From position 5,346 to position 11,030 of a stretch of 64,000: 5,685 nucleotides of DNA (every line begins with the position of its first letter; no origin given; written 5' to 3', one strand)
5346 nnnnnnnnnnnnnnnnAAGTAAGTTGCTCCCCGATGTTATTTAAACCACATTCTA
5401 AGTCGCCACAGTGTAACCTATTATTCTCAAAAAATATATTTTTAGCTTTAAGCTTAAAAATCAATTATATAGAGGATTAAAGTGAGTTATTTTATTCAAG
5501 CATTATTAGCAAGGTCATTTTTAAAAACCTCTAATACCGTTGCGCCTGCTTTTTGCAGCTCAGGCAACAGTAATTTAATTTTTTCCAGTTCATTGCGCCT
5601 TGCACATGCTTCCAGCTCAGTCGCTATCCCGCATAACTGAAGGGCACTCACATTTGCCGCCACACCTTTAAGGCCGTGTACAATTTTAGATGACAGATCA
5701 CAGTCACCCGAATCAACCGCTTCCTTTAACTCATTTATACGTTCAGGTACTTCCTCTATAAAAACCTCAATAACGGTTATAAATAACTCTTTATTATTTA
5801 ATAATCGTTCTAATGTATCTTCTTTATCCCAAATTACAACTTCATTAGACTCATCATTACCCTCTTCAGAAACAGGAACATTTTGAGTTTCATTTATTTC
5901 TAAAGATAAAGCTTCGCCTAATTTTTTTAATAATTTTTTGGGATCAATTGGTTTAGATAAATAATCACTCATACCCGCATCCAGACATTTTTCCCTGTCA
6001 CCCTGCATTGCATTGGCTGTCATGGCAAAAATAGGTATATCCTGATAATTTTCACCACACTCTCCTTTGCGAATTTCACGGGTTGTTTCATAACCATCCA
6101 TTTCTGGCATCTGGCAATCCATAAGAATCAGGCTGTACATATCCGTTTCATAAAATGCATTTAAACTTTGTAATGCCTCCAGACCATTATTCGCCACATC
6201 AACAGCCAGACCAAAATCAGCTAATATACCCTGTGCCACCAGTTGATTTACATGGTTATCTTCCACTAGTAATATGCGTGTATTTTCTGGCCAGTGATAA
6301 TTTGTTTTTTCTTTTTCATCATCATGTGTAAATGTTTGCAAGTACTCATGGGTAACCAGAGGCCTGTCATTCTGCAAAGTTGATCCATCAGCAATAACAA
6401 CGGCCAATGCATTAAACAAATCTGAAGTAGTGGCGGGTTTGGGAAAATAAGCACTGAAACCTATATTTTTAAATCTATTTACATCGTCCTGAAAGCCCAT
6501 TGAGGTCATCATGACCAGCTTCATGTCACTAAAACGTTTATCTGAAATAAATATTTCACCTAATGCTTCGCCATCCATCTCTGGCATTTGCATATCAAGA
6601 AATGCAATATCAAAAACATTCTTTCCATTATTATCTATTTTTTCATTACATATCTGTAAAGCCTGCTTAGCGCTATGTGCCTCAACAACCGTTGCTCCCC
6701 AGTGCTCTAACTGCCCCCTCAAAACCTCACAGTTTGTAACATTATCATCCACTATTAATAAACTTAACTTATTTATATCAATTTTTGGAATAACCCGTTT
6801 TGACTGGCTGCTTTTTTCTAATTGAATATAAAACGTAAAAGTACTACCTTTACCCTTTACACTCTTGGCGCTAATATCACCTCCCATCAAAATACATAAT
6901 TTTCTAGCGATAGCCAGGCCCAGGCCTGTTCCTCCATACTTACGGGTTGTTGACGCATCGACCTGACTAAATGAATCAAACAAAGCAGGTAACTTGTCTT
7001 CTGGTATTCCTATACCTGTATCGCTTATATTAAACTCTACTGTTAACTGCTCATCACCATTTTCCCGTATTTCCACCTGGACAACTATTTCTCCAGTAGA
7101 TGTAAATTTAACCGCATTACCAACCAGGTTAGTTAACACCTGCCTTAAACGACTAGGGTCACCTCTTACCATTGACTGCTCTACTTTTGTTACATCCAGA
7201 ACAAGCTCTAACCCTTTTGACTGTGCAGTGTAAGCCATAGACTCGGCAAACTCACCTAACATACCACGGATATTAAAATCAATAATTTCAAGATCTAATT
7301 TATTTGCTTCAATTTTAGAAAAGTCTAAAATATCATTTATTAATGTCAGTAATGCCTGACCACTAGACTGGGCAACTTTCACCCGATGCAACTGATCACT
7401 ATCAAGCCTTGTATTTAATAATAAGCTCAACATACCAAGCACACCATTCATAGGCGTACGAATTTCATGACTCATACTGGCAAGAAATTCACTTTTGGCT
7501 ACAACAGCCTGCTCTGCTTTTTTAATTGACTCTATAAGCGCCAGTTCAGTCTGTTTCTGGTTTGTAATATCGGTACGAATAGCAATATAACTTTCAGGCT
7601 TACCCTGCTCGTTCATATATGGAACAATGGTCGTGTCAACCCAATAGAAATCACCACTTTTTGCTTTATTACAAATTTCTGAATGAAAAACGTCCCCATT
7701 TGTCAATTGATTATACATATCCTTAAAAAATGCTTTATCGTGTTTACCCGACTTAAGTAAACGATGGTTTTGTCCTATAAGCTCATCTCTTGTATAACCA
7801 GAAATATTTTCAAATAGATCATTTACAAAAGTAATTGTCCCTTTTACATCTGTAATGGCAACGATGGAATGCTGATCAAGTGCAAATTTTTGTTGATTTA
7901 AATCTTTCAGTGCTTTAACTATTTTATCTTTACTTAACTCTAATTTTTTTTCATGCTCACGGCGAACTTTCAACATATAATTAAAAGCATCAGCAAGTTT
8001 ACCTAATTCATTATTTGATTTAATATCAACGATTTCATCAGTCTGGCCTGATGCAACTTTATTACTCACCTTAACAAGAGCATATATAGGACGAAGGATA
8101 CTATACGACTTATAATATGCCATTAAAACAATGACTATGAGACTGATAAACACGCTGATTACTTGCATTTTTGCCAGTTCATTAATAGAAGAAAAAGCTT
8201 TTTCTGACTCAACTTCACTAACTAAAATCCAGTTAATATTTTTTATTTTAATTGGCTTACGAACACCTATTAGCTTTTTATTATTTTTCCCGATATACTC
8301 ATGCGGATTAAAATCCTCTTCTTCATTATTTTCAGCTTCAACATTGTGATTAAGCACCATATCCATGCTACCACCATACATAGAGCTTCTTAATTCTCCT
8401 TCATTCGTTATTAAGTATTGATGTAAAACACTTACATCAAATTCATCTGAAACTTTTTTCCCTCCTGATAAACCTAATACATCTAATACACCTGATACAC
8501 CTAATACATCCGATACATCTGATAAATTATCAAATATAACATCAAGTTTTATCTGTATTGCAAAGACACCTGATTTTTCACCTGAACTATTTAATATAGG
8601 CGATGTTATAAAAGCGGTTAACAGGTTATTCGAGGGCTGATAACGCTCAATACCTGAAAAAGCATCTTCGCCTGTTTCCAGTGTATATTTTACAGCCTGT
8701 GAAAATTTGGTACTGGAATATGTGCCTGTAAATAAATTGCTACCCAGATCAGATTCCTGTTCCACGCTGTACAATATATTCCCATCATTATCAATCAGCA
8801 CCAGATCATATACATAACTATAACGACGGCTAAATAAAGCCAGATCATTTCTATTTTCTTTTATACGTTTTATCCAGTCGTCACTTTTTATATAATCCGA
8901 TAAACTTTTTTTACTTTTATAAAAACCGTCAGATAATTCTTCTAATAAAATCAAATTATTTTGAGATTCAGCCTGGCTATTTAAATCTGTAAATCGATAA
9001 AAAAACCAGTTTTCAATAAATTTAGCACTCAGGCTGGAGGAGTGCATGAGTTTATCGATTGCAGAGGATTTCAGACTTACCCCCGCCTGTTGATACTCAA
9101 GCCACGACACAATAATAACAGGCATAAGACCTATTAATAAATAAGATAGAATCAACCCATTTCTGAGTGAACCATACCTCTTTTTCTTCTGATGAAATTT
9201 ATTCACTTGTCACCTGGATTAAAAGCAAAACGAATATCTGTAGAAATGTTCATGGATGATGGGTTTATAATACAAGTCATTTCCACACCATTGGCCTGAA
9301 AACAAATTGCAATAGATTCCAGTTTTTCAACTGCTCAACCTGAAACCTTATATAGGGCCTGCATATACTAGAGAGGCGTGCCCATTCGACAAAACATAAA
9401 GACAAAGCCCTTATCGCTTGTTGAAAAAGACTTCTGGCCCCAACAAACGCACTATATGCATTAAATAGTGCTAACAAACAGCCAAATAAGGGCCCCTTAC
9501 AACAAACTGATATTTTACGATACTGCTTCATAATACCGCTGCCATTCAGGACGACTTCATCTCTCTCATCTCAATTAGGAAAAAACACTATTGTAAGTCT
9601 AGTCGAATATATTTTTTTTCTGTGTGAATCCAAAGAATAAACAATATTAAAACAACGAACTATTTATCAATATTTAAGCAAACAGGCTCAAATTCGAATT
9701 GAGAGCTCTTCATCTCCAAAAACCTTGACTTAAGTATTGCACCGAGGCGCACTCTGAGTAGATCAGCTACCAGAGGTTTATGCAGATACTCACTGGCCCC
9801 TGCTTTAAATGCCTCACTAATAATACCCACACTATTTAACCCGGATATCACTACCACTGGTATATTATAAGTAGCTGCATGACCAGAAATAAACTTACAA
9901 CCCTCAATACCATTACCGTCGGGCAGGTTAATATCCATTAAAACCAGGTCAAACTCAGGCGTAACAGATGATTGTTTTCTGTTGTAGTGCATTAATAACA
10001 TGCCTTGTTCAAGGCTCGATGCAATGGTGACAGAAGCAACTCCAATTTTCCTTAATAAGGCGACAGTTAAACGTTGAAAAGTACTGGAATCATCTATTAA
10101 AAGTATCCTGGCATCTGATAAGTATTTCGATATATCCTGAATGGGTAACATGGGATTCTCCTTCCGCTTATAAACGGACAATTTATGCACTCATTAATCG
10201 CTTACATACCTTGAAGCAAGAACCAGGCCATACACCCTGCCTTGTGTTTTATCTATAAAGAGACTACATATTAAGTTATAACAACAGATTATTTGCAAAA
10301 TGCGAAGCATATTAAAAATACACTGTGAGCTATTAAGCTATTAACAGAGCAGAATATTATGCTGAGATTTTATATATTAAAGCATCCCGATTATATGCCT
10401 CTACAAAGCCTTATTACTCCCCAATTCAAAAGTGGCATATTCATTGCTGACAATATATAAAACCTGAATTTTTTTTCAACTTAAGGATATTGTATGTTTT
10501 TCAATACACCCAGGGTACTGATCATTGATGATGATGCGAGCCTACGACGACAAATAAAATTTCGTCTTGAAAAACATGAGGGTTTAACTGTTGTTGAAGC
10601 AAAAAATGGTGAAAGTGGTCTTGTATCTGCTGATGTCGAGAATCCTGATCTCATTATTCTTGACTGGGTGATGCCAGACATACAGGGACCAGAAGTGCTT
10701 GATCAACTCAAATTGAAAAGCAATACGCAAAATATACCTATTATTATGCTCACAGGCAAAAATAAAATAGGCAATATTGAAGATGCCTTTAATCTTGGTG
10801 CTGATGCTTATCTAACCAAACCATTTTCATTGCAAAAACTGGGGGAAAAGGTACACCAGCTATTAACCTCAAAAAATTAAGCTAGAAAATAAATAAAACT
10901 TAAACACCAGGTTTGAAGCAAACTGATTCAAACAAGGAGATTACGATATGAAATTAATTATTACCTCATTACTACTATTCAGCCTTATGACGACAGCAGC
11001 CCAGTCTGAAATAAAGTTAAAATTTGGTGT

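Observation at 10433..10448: Sigma-54 -24/-12 element in front of an operon that ends in its own NtrC-family activator (probable autoregulated sigma-54 circuit)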

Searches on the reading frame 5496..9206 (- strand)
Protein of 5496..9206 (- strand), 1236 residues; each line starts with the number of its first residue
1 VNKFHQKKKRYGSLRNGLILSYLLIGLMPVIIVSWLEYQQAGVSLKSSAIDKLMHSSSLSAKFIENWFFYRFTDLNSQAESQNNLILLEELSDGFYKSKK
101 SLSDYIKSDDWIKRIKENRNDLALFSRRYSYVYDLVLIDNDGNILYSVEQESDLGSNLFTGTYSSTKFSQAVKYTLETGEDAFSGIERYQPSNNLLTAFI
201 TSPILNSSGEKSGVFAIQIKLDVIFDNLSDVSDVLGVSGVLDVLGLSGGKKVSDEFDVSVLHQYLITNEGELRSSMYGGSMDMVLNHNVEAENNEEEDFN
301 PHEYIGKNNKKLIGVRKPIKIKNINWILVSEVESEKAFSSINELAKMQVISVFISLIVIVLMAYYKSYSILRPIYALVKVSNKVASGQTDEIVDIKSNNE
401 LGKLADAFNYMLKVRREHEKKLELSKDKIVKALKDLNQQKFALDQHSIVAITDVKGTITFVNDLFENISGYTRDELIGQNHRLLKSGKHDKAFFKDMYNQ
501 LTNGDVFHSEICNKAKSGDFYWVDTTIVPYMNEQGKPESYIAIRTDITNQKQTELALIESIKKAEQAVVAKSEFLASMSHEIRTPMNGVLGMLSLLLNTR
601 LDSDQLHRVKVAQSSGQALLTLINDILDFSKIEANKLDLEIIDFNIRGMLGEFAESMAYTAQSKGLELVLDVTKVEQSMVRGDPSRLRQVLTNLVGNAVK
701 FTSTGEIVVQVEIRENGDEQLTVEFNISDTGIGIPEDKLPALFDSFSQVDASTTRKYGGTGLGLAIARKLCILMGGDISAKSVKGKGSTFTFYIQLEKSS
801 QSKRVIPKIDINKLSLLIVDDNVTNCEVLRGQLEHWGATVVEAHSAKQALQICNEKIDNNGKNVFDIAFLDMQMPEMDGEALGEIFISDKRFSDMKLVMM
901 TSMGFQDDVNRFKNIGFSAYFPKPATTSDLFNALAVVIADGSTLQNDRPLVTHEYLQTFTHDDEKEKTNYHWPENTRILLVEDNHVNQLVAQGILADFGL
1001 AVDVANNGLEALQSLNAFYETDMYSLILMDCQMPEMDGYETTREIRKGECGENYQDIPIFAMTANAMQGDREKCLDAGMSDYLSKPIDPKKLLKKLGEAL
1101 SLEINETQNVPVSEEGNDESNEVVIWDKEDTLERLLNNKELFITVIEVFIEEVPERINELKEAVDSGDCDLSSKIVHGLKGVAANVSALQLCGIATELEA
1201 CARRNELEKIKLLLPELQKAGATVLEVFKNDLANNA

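Call 5: search_protein_families(library=pfam, proteins=[window:5496-9206:-])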
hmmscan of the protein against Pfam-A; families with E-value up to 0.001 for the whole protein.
window:5496-9206:- (1236 aa): 10 families
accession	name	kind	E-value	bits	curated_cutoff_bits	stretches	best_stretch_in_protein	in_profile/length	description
PF00072.30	Response_reg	-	1.1e-43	148.3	30.2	2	978-1096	1-110/111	Response regulator receiver domain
PF02518.31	HATPase_c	-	4.4e-31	108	26.4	1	682-797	1-110/111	Histidine kinase-, DNA gyrase B-, and HSP90-like ATPase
PF00512.31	HisKA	-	1e-19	70.7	26.9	1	570-634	1-65/66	His Kinase A (phospho-acceptor) domain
PF13426.13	PAS_9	-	2.9e-14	53.6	27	1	449-548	4-102/103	PAS domain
PF01627.28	Hpt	-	1e-10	42.1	24.6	1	1145-1210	2-67/84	Hpt domain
PF08447.18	PAS_3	-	6.4e-10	39.6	25.6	1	459-543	2-88/89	PAS fold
PF00989.32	PAS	-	3.1e-09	37.3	22.6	1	446-546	11-112/113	PAS fold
PF00672.30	HAMP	-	4.6e-08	33.7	25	1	369-412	5-48/53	HAMP domain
PF08448.16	PAS_4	-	2e-07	31.6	23.1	1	448-551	7-109/110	PAS fold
PF02743.24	dCache_1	-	2.8e-07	30.7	45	1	106-229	54-160/240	Cache domain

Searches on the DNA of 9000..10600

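Call 46: search_rna_families(source=window, start=9000, end=10600, threshold=evalue, max_evalue=1)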
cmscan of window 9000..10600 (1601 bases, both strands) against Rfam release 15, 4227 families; matches with E-value up to 1: 0.
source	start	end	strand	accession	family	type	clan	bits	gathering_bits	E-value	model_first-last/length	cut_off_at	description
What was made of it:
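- On LuxO (quorum-sensing context): There is no Rfam match in 9000-10600 (call 46).
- Closest known: LuxO and its UAS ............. at qrr promoters. Different: There is no Qrr or other Rfam RNA in 9000-10600 (call 46), and the divergent promoter faces a protein gene.
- Tried and rejected: Known RNAs (for example Qrr) in 9000-10600: no Rfam match at E<=1 (call 46).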

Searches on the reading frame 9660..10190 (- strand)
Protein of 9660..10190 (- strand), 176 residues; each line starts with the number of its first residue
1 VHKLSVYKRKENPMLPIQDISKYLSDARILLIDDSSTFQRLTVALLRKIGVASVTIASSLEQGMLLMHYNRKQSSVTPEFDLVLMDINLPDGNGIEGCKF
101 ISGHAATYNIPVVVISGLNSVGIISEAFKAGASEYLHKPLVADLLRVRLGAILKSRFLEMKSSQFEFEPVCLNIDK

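Call 5: search_protein_families(library=pfam, proteins=[window:9660-10190:-])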
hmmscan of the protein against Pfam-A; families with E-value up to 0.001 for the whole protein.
window:9660-10190:- (176 aa): 1 family
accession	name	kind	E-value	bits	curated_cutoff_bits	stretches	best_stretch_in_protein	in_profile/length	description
PF00072.30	Response_reg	-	1.4e-18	67.5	30.2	1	29-147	1-108/111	Response regulator receiver domain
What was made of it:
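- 9660..10151 (-): Divergent REC-only gene (dREC, 163 aa; SD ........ before ATG 10151). It is the presumed target of P(-). Pfam Response_reg (call 5).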

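Call 32: search_protein_families(library=ncbifam, proteins=[window:9660-10151:-], max_evalue=0.00001)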
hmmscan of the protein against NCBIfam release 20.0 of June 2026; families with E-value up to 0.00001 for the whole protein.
window:9660-10151:- (163 aa): 44 families (the best 25 are shown)
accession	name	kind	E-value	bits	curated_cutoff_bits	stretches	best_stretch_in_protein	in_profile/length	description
NF041866.1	EpsW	equivalog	1.3e-14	54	200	1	15-142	7-127/131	exopolysaccharide biosynthesis response regulator EpsW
NF007135.0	PRK09581.1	equivalog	1.5e-12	47.1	474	1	14-139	3-119/457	PleD family two-component system response regulator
TIGR02956.1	TMAO_torS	equivalog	1.5e-12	46.5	676.5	1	10-149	698-829/967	TMAO reductase system sensor histidine kinase/response regulator TorS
NF007901.0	PRK10610.1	equivalog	2.6e-12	47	189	1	13-140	5-124/129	chemotaxis response regulator CheY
NF045991.1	RespRegCtrARhodob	equivalog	9.6e-12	45.1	350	1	15-162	2-137/224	response regulator transcription factor CtrA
NF041946.1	LuxO_transreg_Vib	equivalog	1e-11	44.3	800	1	65-146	39-118/463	quorum-sensing sigma-54 dependent transcriptional regulator LuxO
NF007969.0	PRK10693.1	equivalog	1.2e-11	44.3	329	1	8-150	2-131/337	two-component system response regulator RssB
NF007689.0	PRK10365.1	equivalog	2.8e-11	42.9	760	1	15-137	7-118/441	sigma-54-dependent response regulator transcription factor ZraR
NF045944.1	ResRegRpaBCyano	equivalog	7.6e-11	41.8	330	1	17-150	1-121/229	response regulator transcription factor RpaB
NF047654.1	DiguCycDgcRLepto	equivalog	1.7e-10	40.3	500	1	14-143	3-123/295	diguanylate cyclase DgcR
NF041733.1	resp_reg_CseB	equivalog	3.3e-10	39.7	350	1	15-146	2-121/228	two-component system response regulator CseB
NF008318.0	PRK11107.1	equivalog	4.6e-10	38.2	890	1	13-133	667-778/920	two-component sensor histidine kinase BarA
NF011874.0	PRK15347.1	equivalog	6.6e-10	37.7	852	1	15-132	692-802/921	two component system sensor kinase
NF007820.0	PRK10529.1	equivalog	7.6e-10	38.6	325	1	15-142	3-118/225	two-component system response regulator KdpE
NF008469.0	PRK11361.1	equivalog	7.7e-10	38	714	1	14-149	5-124/461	acetoacetate metabolism transcriptional regulator AtoC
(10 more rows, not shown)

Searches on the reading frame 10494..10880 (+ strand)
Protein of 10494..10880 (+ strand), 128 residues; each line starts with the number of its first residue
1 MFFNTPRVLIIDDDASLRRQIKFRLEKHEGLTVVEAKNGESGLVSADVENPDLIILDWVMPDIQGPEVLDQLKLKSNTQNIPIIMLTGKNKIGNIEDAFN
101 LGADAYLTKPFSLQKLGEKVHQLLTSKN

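Call 5: search_protein_families(library=pfam, proteins=[window:10494-10880:+])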
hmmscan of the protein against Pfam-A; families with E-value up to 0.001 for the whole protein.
window:10494-10880:+ (128 aa): 1 family
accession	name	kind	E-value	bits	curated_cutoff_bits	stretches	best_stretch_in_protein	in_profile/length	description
PF00072.30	Response_reg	-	1.3e-27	96.6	30.2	1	8-120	1-110/111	Response regulator receiver domain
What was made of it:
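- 10494..10880 (+): REC-only response regulator (128 aa), first gene of the operon. Pfam Response_reg 1.3e-27 (call 5).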

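Call 32: search_protein_families(library=ncbifam, proteins=[window:10494-10880:+], max_evalue=0.00001)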
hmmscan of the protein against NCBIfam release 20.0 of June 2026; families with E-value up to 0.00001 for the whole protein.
window:10494-10880:+ (128 aa): 89 families (the best 25 are shown)
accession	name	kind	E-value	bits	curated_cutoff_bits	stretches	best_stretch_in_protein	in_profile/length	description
TIGR02154.1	PhoB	equivalog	2.8e-27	95.5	296.2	1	5-124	2-120/226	phosphate regulon transcriptional regulator PhoB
NF045944.1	ResRegRpaBCyano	equivalog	6e-25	87.9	330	1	9-125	1-113/229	response regulator transcription factor RpaB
NF053854.1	RespRegPhoBBctds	equivalog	1.1e-23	83.8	270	1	8-125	1-116/225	two-component system response regulator PhoB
NF045991.1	RespRegCtrARhodob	equivalog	3.7e-20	72.6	350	1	7-123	2-115/224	response regulator transcription factor CtrA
NF007135.0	PRK09581.1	equivalog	4e-20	72.1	474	1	5-124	2-120/457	PleD family two-component system response regulator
NF040689.1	MtrAB_MtrA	equivalog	5.2e-20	71.7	300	1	8-122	1-111/219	MtrAB system response regulator MtrA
NF007935.0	PRK10651.1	equivalog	9.3e-20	70.7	250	1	7-123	8-123/216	two-component system response regulator NarL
NF007546.0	PRK10161.1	equivalog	1.1e-19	71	471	1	7-121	4-117/229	phosphate response regulator transcription factor PhoB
NF007820.0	PRK10529.1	equivalog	9.3e-19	67.7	325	1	7-121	3-113/225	two-component system response regulator KdpE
NF040534.1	resp_reg_YycF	equivalog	1.3e-18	67.1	340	1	7-122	2-113/231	response regulator YycF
NF045505.1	RR_RssB_Pseudo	equivalog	2.1e-18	66.6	700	1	7-112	7-109/394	two-component system response regulator RssB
NF008296.0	PRK11083.1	equivalog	1.1e-17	64.3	273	1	5-125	3-119/228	two-component system response regulator CreB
NF051850.1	RespRegRprY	equivalog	2.2e-17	63.3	370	1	7-124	6-120/234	response regulator transcription factor RprY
NF041734.1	resp_reg_RppA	equivalog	2.8e-17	62.9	250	1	7-123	2-117/229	two-component system response regulator RppA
NF041733.1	resp_reg_CseB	equivalog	3e-17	62.8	350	1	7-124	2-115/228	two-component system response regulator CseB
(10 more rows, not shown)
